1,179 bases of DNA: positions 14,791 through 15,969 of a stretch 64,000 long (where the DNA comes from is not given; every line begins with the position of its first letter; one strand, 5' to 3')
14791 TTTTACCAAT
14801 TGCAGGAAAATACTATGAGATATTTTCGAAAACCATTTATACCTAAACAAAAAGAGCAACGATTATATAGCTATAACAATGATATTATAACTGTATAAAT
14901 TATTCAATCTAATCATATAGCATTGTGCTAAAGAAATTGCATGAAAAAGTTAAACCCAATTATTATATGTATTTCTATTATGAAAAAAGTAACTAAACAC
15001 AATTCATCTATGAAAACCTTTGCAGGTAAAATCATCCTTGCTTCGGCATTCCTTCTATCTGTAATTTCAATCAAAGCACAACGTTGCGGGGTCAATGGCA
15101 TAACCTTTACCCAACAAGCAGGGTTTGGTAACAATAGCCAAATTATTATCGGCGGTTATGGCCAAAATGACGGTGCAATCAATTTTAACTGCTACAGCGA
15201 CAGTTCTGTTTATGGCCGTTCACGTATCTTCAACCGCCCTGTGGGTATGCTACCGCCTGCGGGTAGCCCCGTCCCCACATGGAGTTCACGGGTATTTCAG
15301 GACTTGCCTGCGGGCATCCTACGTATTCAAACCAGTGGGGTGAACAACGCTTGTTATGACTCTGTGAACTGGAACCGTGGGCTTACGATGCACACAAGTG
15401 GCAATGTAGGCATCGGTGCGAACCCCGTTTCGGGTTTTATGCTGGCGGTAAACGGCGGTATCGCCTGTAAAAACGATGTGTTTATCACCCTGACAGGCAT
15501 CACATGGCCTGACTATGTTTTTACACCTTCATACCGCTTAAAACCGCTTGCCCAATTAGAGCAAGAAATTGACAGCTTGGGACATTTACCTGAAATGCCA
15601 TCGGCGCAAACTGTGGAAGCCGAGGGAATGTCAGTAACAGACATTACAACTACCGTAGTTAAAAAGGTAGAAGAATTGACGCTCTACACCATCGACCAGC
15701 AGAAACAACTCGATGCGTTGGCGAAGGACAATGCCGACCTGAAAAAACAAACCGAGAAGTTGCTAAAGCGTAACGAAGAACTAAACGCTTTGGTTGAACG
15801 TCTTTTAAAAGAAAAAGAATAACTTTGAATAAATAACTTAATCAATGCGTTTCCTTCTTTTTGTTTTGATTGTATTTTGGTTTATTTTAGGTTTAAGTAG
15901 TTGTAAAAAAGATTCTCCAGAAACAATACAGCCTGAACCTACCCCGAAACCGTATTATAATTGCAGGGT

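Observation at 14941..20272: Operon of fibre-like protein, two lipoproteins and a 939-aa T9SS cargo that recurs as an inverted, deeply diverged paralogous operon 20 kb away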

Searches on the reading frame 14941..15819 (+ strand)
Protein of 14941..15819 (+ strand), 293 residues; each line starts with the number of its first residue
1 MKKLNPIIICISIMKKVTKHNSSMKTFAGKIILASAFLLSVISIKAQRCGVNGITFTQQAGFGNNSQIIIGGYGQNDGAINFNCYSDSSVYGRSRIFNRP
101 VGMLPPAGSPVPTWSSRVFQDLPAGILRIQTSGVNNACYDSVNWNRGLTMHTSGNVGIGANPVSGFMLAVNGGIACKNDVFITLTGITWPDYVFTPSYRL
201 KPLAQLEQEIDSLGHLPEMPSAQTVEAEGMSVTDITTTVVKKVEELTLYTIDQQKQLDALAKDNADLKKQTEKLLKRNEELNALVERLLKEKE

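Call 7: search_protein_families(library=pfam, proteins=[window:14941-15819:+], max_evalue=1)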
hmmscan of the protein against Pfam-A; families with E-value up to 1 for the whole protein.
window:14941-15819:+ (293 aa): 4 families
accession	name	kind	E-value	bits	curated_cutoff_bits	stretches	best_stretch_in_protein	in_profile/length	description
PF16331.10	TolA_bind_tri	-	0.061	13.9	30.1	1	250-281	20-51/76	TolA binding protein trimerisation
PF04977.20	DivIC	-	0.31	11.3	28.9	1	252-290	14-52/80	Septum formation initiator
PF15058.11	Speriolin_N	-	0.44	10.9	27.9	1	254-285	11-41/228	Speriolin N terminus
PF04102.17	SlyX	-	0.56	11.3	30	1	241-280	17-56/67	SlyX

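Call 8: search_protein_families(library=ncbifam, proteins=[window:14941-15819:+], max_evalue=1)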
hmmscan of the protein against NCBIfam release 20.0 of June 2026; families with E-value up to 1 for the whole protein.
window:14941-15819:+ (293 aa): 4 families
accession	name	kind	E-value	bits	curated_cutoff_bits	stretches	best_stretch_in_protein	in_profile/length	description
TIGR04211.1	SH3_and_anchor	equivalog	0.046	13.3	65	1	205-290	70-160/198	TIGR04211 family SH3 domain-containing protein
TIGR03752.1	conj_TIGR03752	hypoth_equivalog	0.1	11.8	241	1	223-291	48-109/471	TIGR03752 family integrating conjugative element protein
TIGR02894.1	DNA_bind_RsfA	subfamily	0.22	11.7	126.45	1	252-292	94-134/161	RsfA family transcriptional regulator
NF046104.1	PptglHdxlasePcsB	equivalog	0.22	10.7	450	1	223-291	23-89/400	peptidoglycan hydrolase PcsB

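Call 29: find_homologous_proteins(query=window:14941-15819:+, max_evalue=0.001)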
Query window:14941-15819:+ (293 aa): 118 proteins with E <= 0.001 among 1641 candidates.
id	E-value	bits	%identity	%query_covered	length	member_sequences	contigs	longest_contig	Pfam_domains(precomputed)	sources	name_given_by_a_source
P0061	2.1e-176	603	100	92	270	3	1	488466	-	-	-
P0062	1.7e-160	551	88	96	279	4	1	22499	-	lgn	-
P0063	7.3e-144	496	78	97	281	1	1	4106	-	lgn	-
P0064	2.0e-142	492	78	96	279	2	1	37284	-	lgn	-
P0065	2.0e-142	492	80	96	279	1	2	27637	-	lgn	-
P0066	4.2e-139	481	79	96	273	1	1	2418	-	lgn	-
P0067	3.7e-137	474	78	96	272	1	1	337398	-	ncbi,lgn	-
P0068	1.2e-134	466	82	85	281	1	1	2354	-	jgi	jgi:hypothetical protein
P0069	1.8e-134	466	74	96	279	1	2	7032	-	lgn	-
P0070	2.5e-134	465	74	96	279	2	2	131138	-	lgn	-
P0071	6.4e-134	464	75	96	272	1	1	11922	-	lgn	-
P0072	2.2e-133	462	75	96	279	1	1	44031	-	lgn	-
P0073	1.2e-130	453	73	96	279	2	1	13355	-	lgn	-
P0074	2.3e-128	446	74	91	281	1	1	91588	-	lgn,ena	-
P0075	6.1e-128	444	71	96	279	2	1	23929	-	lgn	-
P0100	5.0e-81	290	52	91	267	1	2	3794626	-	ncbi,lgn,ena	-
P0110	1.8e-26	111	50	41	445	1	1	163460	-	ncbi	-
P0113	1.1e-22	99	47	41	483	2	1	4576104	-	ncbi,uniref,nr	ncbi:hypothetical protein [Roseivirga sp. 4D4]|uniref:hypothetical protein n=1 Tax=Roseivirga sp. 4D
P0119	1.5e-20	92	51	37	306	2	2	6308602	-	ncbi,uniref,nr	ncbi:hypothetical protein [Chitinophaga vietnamensis]|uniref:hypothetical protein n=1 Tax=Chitinopha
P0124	4.7e-20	90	40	48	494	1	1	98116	PF13385.14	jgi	jgi:hypothetical protein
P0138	3.3e-18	84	35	62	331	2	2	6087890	-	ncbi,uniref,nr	ncbi:hypothetical protein D1816_15215 [Aquimarina sp. AD10]|uniref:hypothetical protein n=1 Tax=Aqui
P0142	2.4e-17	81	44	48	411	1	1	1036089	-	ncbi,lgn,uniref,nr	ncbi:hypothetical protein [Aquimarina spongiae]|uniref:Chaperone of endosialidase n=1 Tax=Aquimarina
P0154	2.1e-15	75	42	39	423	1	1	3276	PF05658.20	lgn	-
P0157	8.2e-15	73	33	51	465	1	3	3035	PF18998.7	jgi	jgi:hypothetical protein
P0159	1.5e-14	72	56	25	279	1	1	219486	-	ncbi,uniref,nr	ncbi:hypothetical protein KO507_17430 [Gilvimarinus agarilyticus]|uniref:hypothetical protein n=1 Ta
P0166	7.5e-13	67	39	39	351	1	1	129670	-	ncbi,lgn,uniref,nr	ncbi:tail fiber protein [Aquimarina brevivitae]|uniref:Uncharacterized protein n=1 Tax=Aquimarina br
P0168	1.3e-12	66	49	27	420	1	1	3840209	-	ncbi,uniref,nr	ncbi:hypothetical protein BOO69_03285 [Sulfitobacter alexandrii]|uniref:Uncharacterized protein n=1 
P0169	3.6e-12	64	37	42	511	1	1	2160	PF21605.4,PF00041.28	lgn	-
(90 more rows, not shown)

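Call 30: search_protein_families(library=phrogs, proteins=[window:14941-15819:+], max_evalue=0.1)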
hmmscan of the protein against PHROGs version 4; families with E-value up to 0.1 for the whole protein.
window:14941-15819:+ (293 aa): 3 families
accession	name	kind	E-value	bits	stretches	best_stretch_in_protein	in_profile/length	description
phrog_2380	-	unknown function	0.036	15.5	1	231-273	11-53/74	-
phrog_3671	-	unknown function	0.05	14.8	1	254-291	42-79/87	-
phrog_28649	-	unknown function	0.06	13.4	1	221-291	18-86/398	-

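Call 31: search_protein_families(library=padloc, proteins=[window:14941-15819:+], max_evalue=0.1)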
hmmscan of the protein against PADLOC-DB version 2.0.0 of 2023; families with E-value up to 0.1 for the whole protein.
window:14941-15819:+ (293 aa): 0 families

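Call 39: find_encoding_contigs(protein=P0113, flank=6000, max_places=1)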
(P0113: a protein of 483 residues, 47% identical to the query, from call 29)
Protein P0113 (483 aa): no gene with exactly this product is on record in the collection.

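Call 40: find_encoding_contigs(protein=P0119, flank=6000, max_places=1)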
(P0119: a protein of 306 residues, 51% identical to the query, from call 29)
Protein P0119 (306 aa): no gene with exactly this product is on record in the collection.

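Call 41: find_encoding_contigs(protein=P0138, flank=6000, max_places=1)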
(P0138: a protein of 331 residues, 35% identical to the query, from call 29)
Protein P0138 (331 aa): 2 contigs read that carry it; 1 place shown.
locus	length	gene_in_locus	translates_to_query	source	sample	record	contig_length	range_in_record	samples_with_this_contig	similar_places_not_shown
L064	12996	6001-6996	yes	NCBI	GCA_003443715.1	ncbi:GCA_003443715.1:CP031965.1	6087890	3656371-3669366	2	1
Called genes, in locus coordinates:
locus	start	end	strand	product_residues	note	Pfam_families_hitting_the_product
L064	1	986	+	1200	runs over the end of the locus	PF12730:ABC2_membrane_4 (weak), PF01433:Peptidase_M1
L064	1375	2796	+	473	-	PF25435:PalB_C (faint), PF12866:DUF3823 (faint)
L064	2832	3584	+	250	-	-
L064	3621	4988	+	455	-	PF04264:YceI (faint)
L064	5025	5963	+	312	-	-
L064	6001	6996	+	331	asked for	-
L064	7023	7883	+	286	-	-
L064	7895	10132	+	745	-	PF00082:Peptidase_S8, PF18962:Por_Secre_tail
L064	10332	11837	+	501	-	PF13715:CarbopepD_reg_2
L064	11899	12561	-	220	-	PF02463:SMC_N (faint), PF00005:ABC_tran, PF13304:AAA_21 (weak)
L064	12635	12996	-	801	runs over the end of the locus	PF12704:MacB_PCD, PF02687:FtsX, PF12704:MacB_PCD, PF02687:FtsX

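Call 55: search_protein_families(library=pfam, proteins=[P0142, P0166, P0154, P0124, P0157, P0169, P0110, P0113, P0168, P0159], max_evalue=0.01)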
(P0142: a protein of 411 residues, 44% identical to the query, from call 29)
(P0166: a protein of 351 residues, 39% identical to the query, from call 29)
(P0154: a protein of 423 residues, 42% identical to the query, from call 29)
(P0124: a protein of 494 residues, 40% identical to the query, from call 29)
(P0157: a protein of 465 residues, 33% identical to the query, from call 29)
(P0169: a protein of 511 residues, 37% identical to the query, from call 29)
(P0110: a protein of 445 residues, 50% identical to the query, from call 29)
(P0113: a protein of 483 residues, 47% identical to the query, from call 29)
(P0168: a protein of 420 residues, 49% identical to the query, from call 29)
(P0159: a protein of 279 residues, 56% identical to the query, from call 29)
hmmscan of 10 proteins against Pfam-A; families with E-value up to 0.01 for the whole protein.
P0142 (411 aa): 0 families

P0166 (351 aa): 0 families

P0154 (423 aa): 1 family
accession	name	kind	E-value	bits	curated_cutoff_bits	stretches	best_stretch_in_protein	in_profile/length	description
PF05658.19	YadA_head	-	8.3e-10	39.2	25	1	77-98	3-24/27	YadA head domain repeat (2 copies)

P0124 (494 aa): 2 families
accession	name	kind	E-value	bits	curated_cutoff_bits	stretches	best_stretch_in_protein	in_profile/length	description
PF13385.13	Laminin_G_3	-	4.2e-17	63.1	27.6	1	76-216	6-150/151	Concanavalin A-like lectin/glucanases superfamily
PF22925.3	TS_C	-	0.0084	16.2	27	0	87-211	67-199/202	Trans-sialidase, C-terminal domain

P0157 (465 aa): 1 family
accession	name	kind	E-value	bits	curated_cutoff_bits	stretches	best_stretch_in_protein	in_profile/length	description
PF18998.6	Flg_new_2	-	4.6e-16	59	23.6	2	11-73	8-71/73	Divergent InlB B-repeat domain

P0169 (511 aa): 3 families
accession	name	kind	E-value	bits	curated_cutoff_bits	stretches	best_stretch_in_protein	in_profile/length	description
PF00041.27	fn3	-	1.9e-07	31.7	25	1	2-75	7-80/84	Fibronectin type III domain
PF21605.3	CRLF2-like_D2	-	9.6e-07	29.3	27.3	1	19-86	25-93/94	Cytokine receptor-like factor 2-like, D2 domain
PF25059.1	FN3_DSCAM-DSCAML_C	-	0.0099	16.6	39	0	21-64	20-65/89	DSCAM/DSCAML C-terminal Fn3-like domain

P0110 (445 aa): 0 families

P0113 (483 aa): 1 family
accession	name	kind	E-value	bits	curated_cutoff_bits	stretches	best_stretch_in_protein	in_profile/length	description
PF03903.18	Phage_T4_gp36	-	3.1e-05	24.5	26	0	112-167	2-46/131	Phage T4 tail fibre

P0168 (420 aa): 0 families

P0159 (279 aa): 0 families

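Call 77: find_encoding_contigs(protein=P0100, flank=7000, max_places=1)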
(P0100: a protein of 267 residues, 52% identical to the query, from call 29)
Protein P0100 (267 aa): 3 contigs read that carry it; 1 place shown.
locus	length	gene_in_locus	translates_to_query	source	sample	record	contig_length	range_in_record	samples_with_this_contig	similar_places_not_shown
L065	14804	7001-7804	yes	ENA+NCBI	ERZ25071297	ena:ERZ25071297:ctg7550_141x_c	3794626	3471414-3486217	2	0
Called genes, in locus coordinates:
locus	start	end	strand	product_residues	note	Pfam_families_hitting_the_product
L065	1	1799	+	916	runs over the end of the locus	PF08751:TrwC, PF13245:AAA_19, PF13604:AAA_30, PF01443:Viral_helicase1 (faint), PF22232:TraI_hel_assoc_N (weak)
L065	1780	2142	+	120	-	-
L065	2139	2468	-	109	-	-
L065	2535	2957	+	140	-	-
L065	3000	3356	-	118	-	PF23864:DUF7222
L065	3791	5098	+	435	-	PF13356:Arm-DNA-bind_3, PF22022:Phage_int_M (faint), PF00589:Phage_integrase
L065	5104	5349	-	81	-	PF05930:Phage_AlpA (weak)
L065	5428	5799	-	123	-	PF00436:SSB (weak)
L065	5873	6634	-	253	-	PF02384:N6_Mtase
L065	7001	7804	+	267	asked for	-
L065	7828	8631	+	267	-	-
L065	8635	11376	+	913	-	PF18962:Por_Secre_tail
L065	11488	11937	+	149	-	-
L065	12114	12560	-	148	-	-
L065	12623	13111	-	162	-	-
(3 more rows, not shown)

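Call 78: find_encoding_contigs(protein=P0142, flank=7000, max_places=1)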
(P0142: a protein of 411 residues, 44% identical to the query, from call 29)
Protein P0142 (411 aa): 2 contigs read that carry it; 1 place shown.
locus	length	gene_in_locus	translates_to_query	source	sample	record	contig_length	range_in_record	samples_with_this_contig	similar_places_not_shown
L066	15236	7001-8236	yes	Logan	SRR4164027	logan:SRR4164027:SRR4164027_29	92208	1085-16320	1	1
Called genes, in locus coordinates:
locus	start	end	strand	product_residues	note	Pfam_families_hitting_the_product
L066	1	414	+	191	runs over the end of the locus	PF12867:DinB_2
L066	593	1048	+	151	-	-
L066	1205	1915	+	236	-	PF04402:SIMPL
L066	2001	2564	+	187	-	-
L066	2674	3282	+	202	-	-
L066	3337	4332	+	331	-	-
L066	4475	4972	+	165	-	-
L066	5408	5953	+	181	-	PF11188:DUF2975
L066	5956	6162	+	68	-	PF13443:HTH_26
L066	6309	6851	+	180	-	PF00994:MoCF_biosynth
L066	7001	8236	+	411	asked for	-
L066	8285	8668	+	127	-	PF00903:Glyoxalase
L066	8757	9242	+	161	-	-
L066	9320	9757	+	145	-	PF13302:Acetyltransf_3 (weak), PF00583:Acetyltransf_1, PF13673:Acetyltransf_10, PF13508:Acetyltransf_7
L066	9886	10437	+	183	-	-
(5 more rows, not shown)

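Call 79: find_encoding_contigs(protein=P0168, flank=7000, max_places=1)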
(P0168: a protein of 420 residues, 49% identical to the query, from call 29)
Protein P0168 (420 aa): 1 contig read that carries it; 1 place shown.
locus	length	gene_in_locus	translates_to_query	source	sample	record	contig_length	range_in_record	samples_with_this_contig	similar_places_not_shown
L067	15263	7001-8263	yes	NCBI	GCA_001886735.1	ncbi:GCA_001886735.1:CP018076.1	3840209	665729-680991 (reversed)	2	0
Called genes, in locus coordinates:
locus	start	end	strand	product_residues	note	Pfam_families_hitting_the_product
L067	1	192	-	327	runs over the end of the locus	PF00903:Glyoxalase, PF13669:Glyoxalase_4 (faint), PF22677:Ble-like_N (weak), PF00903:Glyoxalase, PF22677:Ble-like_N (weak)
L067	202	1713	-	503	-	PF00171:Aldedh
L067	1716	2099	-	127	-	PF02962:CHMI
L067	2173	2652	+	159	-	PF22381:Staph_reg_Sar_Rot (weak), PF01978:TrmB (weak), PF12802:MarR_2, PF01047:MarR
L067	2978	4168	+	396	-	-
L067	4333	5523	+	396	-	-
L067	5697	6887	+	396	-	-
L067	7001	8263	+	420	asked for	-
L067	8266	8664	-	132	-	PF03334:PhaG_MnhG_YufB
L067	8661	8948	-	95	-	PF04066:MrpF_PhaF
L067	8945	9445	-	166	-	PF01899:MNHE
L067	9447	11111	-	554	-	PF00361:Proton_antipo_M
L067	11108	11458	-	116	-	PF00420:Oxidored_q2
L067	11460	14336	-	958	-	PF00361:Proton_antipo_M, PF13244:MbhD, PF20501:MbhE, PF04039:MnhB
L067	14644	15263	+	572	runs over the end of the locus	PF00501:AMP-binding, PF13193:AMP-binding_C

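Call 87: find_related_loci(query=A4, collection=viral_contigs, flank=6000)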
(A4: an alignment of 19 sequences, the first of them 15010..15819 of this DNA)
Query A4 (270 aa) in viral_contigs; peptide patterns used: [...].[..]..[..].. (x = any residue, [..] = any of these).
114 stretches matched a pattern; 29 encode a relative of the query (tblastn E <= 1e-3); 28 distinct loci.
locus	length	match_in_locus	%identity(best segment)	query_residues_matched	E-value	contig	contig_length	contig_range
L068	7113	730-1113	43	123-254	2e-24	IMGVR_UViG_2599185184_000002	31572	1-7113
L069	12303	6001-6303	43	166-270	1e-23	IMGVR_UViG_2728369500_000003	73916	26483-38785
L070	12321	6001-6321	44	166-269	9e-23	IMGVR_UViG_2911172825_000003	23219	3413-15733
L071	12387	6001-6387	38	141-269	1e-20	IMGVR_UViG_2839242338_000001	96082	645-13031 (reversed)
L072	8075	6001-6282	42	166-269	1e-19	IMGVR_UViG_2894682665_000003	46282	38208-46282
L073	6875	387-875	33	102-251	2e-19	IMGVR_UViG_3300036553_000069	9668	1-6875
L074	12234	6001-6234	50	163-240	1e-18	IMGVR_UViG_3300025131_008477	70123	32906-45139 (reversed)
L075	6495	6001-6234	50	163-240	1e-18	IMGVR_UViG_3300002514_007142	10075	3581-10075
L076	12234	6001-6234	50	163-240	1e-18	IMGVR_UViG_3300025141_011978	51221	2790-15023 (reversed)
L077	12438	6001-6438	32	111-250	1e-18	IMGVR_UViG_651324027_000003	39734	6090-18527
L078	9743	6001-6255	43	166-254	1e-18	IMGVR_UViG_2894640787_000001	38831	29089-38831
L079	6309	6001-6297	39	162-264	2e-18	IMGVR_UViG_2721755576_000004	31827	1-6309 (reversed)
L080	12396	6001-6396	35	111-245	9e-18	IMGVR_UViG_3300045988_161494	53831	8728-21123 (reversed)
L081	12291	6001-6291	41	145-251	1e-17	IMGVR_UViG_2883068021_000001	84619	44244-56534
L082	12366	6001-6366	35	125-251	2e-17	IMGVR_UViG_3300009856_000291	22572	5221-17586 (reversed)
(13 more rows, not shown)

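Call 90: search_protein_families(library=phrogs, proteins=[L069:411-1040:+, L069:1487-2461:+, L069:2466-3842:+, L069:4092-4922:+, L069:5473-6303:+, L074:1395-3590:+, L074:3607-6240:+, L074:6247-8190:+, L074:8194-9291:+, L074:9296-10780:+], max_evalue=0.001)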
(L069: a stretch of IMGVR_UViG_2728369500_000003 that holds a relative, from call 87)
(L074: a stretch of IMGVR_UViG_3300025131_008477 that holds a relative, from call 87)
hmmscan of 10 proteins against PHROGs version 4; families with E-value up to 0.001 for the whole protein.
L069:411-1040:+ (210 aa): 3 families
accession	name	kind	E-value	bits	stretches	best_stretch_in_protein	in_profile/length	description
phrog_48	-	tail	3.4e-30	106.5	1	1-156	13-167/478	tail protein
phrog_5726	-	tail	1.2e-27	98.3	1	3-146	6-157/249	tail protein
phrog_14404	-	tail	2.1e-11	44.6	1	36-154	48-163/363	baseplate protein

L069:1487-2461:+ (325 aa): 25 families
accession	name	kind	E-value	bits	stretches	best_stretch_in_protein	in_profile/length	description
phrog_4849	-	tail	4.5e-21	76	1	176-272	567-656/788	tail protein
phrog_1858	-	tail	5.2e-21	75.3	1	172-324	150-292/1018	tail fiber protein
phrog_3100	-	tail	1.2e-20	76.2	2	1-66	1-63/382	tail fiber protein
phrog_523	-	tail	4.5e-20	73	1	178-324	504-636/673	tail collar fiber protein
phrog_38759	-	unknown function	3.3e-18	66.5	2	1-50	1-47/920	-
phrog_6921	-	tail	4.3e-17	63.1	1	174-237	247-308/738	tail fiber protein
phrog_327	-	tail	8.1e-16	59.4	1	84-324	247-440/618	tail protein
phrog_10372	-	unknown function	1.3e-14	55.7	1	1-54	1-51/218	-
phrog_13173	-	tail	1.5e-10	41.3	1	176-269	378-468/674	tail fiber protein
phrog_4209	-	tail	2.4e-10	41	1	1-56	1-53/406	tail fiber protein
phrog_20472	-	unknown function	6.8e-10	39.8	1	231-321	267-361/366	-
phrog_20500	-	tail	3.2e-09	36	1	176-295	684-801/1365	tail protein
phrog_25747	-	tail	4.3e-09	35.8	1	219-272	718-766/901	tail fiber protein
phrog_33377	-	unknown function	5.3e-08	32.7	1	1-57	7-60/456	-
phrog_10305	-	tail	3e-07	30.5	1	177-237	644-702/1005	tail fiber protein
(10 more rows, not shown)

L069:2466-3842:+ (459 aa): 0 families

L069:4092-4922:+ (277 aa): 3 families
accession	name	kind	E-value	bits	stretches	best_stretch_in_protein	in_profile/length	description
phrog_56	-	other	3e-28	100.5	1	1-246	57-297/647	DNA methyltransferase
phrog_28718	-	unknown function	6.1e-25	89.2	1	107-274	3-171/172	-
phrog_1996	-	other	0.00026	22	1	159-220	33-93/150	DNA methyltransferase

L069:5473-6303:+ (277 aa): 0 families

L074:1395-3590:+ (732 aa): 2 families
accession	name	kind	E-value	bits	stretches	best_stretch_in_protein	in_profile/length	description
phrog_219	-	tail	4.5e-26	92.6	1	13-442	4-332/598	baseplate wedge subunit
phrog_10646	-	tail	8.4e-17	61.4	1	11-115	24-128/1142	baseplate wedge subunit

L074:3607-6240:+ (878 aa): 0 families

L074:6247-8190:+ (648 aa): 1 family
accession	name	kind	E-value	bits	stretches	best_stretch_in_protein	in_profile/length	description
phrog_4390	-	unknown function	7.8e-05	23.3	1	357-457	133-239/253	-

L074:8194-9291:+ (366 aa): 0 families

L074:9296-10780:+ (495 aa): 0 families
